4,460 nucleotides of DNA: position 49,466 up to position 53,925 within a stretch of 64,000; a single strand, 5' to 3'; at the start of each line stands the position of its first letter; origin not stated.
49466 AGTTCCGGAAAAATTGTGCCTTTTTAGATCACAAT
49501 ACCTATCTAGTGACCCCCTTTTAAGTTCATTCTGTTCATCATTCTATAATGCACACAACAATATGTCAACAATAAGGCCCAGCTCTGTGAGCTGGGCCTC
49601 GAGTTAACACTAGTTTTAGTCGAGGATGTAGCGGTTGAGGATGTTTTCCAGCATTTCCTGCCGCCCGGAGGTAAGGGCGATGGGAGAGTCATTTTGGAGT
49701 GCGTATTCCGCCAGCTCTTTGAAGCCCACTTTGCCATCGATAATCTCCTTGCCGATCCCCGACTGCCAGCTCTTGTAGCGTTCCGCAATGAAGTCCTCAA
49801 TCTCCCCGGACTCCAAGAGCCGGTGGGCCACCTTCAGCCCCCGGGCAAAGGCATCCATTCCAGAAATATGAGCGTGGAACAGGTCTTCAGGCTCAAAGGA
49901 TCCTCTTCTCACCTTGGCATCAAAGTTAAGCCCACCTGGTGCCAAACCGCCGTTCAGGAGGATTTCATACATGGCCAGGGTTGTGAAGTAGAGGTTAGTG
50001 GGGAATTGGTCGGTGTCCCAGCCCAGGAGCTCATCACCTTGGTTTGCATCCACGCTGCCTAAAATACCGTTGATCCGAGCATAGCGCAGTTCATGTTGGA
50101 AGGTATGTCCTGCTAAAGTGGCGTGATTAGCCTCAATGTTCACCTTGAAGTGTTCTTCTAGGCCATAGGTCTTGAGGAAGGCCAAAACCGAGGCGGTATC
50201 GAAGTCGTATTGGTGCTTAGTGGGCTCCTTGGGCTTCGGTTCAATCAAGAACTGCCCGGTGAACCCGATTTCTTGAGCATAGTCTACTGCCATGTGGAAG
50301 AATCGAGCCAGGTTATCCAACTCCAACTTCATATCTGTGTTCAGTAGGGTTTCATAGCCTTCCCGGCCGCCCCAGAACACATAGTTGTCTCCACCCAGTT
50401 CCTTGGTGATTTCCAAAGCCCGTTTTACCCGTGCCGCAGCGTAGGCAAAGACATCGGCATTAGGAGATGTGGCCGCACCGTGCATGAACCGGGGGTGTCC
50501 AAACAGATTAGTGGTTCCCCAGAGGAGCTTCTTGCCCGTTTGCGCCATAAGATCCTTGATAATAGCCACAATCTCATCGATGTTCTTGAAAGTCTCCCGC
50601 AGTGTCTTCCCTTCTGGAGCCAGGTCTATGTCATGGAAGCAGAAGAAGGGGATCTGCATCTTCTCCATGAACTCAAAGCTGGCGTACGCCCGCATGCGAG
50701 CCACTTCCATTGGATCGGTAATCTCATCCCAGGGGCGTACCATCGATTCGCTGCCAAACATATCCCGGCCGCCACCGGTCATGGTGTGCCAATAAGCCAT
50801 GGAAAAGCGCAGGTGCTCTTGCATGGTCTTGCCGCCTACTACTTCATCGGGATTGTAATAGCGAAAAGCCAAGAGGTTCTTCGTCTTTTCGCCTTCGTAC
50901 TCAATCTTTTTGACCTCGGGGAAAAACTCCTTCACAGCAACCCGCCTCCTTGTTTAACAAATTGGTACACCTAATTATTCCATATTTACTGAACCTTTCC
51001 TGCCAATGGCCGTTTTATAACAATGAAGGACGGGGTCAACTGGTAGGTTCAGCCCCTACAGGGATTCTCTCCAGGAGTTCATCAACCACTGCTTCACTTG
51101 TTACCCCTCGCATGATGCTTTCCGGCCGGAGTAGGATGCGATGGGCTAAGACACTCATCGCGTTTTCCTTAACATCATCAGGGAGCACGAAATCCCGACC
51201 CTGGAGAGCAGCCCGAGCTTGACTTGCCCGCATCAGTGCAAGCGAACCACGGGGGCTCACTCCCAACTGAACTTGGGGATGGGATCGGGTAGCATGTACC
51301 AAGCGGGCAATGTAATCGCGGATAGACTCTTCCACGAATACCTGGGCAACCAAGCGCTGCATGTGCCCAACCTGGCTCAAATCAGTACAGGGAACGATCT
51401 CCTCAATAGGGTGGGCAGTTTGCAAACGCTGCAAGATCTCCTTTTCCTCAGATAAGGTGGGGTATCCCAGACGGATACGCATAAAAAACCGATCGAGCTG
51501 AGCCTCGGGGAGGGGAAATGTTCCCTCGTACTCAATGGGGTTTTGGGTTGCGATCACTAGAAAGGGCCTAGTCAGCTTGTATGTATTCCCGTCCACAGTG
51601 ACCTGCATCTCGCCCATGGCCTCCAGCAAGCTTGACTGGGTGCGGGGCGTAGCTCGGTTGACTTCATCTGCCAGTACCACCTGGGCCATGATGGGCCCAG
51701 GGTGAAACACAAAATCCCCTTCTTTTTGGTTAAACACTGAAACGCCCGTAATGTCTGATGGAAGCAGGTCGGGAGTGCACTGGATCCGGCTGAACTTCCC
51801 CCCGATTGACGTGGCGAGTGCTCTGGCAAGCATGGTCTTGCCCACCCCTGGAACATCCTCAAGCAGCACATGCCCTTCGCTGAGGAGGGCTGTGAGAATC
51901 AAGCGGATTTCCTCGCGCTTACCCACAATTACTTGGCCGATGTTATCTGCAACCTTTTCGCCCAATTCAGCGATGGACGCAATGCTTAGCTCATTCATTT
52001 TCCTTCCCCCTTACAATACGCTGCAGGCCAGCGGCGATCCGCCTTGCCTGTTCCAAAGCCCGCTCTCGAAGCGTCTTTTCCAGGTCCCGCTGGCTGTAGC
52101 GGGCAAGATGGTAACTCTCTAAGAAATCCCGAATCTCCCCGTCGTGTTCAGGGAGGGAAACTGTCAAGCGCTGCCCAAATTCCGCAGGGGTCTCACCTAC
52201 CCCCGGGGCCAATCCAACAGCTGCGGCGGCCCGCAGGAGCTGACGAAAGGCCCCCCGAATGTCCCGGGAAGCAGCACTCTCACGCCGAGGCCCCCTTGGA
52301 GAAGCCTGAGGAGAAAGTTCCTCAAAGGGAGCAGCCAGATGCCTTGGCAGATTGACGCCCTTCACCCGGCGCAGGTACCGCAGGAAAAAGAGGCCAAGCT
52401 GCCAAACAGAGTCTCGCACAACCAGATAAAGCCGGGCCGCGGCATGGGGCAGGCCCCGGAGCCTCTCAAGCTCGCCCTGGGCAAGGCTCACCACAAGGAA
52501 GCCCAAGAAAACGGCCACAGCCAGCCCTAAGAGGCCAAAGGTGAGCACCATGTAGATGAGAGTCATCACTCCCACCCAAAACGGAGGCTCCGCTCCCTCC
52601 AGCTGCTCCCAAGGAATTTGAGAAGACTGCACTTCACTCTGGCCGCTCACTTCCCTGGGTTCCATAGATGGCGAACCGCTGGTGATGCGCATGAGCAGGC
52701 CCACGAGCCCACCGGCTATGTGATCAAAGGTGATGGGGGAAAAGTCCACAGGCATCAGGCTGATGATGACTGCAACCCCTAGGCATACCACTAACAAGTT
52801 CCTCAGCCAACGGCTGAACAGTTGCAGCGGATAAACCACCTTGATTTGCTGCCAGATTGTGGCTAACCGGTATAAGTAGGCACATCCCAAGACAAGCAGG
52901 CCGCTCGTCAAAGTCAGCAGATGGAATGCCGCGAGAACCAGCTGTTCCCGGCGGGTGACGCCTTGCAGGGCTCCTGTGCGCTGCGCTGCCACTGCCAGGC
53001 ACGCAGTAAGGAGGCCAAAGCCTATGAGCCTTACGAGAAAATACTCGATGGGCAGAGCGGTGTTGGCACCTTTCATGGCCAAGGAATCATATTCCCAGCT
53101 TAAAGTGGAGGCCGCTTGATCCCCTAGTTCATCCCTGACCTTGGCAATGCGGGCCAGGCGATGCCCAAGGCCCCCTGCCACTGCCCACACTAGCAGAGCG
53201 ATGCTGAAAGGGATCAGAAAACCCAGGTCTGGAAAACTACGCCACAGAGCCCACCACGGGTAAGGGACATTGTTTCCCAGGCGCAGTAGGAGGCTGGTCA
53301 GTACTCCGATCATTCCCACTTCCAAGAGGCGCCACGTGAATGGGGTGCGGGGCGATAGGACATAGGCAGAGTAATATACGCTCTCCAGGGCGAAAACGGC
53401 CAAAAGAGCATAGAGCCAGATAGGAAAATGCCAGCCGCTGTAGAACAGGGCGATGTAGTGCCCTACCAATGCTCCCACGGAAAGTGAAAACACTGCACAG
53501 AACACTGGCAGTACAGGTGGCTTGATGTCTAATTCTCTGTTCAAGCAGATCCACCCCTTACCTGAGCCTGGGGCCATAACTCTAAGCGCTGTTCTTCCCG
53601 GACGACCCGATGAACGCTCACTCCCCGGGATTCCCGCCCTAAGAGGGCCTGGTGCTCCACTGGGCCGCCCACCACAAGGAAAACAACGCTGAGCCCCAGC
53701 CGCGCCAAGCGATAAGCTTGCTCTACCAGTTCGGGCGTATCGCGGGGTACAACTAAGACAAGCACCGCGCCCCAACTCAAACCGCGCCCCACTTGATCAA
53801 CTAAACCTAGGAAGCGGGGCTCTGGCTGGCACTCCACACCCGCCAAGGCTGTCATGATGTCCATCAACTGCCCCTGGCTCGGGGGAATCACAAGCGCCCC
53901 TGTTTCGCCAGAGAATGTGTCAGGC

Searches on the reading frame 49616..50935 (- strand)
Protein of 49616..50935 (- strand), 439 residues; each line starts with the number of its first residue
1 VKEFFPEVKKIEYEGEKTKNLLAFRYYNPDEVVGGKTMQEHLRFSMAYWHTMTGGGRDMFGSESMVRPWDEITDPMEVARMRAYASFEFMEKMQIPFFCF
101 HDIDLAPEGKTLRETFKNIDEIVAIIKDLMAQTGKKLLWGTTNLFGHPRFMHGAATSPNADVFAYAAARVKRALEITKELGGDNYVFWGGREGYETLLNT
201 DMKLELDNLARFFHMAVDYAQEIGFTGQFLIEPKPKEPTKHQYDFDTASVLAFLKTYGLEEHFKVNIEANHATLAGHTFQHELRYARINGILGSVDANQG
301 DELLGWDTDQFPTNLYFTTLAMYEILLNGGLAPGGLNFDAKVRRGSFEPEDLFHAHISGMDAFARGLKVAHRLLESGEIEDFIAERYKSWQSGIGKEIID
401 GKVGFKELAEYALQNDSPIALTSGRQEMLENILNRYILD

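Call 60: search_protein_families(library=pfam, proteins=[window:49616-50935:-], max_evalue=0.00001)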
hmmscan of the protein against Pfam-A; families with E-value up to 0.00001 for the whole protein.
window:49616-50935:- (439 aa): 1 family
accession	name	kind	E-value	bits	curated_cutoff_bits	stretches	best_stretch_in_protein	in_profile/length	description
PF01261.30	AP_endonuc_2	-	2.5e-10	40.9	31.1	1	124-283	31-173/249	Xylose isomerase-like TIM barrel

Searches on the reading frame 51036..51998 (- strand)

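Call 60: search_protein_families(library=pfam, proteins=[window:51036-51998:-], max_evalue=0.00001)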
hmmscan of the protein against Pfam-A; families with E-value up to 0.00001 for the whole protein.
window:51036-51998:- (320 aa): 5 families
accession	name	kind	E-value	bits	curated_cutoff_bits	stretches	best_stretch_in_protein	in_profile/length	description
PF07726.17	AAA_3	-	2.7e-63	212.1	27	1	43-173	1-131/131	ATPase family associated with various cellular activities (AAA)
PF17863.7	AAA_lid_2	-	1.1e-27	96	22.7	1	236-307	2-73/74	AAA lid domain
PF07728.20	AAA_5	-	1e-14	55.2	22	1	43-171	1-139/139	AAA domain (dynein-related subfamily)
PF20030.5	bpMoxR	-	7.2e-10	38.7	27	1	15-183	5-172/205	MoxR domain in the MoxR-vWA-beta-propeller ternary systems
PF00004.35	AAA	-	1.2e-07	32.7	21.2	1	46-178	3-130/131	ATPase family associated with various cellular activities (AAA)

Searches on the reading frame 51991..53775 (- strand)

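Call 60: search_protein_families(library=pfam, proteins=[window:51991-53775:-], max_evalue=0.00001)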
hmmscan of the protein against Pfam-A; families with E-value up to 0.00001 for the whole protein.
window:51991-53775:- (594 aa): 1 family
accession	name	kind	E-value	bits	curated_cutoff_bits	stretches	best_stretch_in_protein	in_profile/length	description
PF13559.11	DUF4129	-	6.4e-10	39.4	24.8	1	509-577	1-68/69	Domain of unknown function (DUF4129)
